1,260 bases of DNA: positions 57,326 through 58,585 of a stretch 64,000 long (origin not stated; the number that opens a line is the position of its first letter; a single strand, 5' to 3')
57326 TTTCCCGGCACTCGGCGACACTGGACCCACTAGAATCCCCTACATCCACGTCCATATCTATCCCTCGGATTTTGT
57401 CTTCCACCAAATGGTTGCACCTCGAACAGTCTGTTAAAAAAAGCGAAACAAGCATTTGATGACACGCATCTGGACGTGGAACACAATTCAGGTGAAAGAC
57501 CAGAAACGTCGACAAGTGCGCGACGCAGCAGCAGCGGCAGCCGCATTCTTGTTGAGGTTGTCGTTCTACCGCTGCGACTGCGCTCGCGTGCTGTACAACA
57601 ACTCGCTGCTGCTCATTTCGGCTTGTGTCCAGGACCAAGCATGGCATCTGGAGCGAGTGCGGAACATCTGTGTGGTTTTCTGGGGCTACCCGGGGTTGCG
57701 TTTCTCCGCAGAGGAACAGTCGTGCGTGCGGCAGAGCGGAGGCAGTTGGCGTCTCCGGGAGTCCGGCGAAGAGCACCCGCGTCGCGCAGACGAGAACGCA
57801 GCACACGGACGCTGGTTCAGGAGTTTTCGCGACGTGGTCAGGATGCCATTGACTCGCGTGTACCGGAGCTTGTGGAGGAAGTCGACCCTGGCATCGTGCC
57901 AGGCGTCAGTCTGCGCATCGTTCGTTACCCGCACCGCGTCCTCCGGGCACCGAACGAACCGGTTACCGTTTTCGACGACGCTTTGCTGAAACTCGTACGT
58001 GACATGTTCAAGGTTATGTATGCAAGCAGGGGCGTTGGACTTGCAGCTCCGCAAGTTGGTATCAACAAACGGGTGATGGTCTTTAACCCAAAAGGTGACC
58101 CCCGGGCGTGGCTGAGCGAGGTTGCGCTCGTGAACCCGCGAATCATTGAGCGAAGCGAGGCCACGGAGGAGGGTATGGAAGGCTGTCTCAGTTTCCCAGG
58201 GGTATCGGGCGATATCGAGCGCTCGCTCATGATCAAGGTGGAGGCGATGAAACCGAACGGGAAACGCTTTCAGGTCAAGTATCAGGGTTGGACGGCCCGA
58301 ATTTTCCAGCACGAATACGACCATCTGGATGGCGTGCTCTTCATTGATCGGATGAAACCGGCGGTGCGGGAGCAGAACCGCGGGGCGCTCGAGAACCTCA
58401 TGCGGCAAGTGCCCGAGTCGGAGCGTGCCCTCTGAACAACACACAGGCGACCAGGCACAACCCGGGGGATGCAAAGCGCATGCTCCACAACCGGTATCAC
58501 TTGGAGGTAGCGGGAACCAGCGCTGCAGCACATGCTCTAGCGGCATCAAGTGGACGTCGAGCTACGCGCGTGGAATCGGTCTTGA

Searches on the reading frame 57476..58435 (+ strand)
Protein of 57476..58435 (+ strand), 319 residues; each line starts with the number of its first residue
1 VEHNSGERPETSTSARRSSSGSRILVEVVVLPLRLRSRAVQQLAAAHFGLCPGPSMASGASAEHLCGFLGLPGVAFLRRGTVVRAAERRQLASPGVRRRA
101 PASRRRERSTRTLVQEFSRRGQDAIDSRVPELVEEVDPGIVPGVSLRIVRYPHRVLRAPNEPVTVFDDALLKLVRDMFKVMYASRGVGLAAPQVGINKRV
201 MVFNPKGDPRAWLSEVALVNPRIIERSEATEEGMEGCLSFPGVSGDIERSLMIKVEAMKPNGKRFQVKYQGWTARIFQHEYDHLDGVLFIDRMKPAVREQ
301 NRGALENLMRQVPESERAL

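Call 7: search_protein_families(library=pfam, proteins=[window:57476-58435:+], max_evalue=0.001)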
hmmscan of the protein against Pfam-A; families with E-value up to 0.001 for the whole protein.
window:57476-58435:+ (319 aa): 1 family
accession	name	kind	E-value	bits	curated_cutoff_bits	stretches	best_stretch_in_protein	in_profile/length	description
PF01327.26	Pep_deformylase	-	7.1e-53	178.8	22.8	1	147-296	3-153/156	Polypeptide deformylase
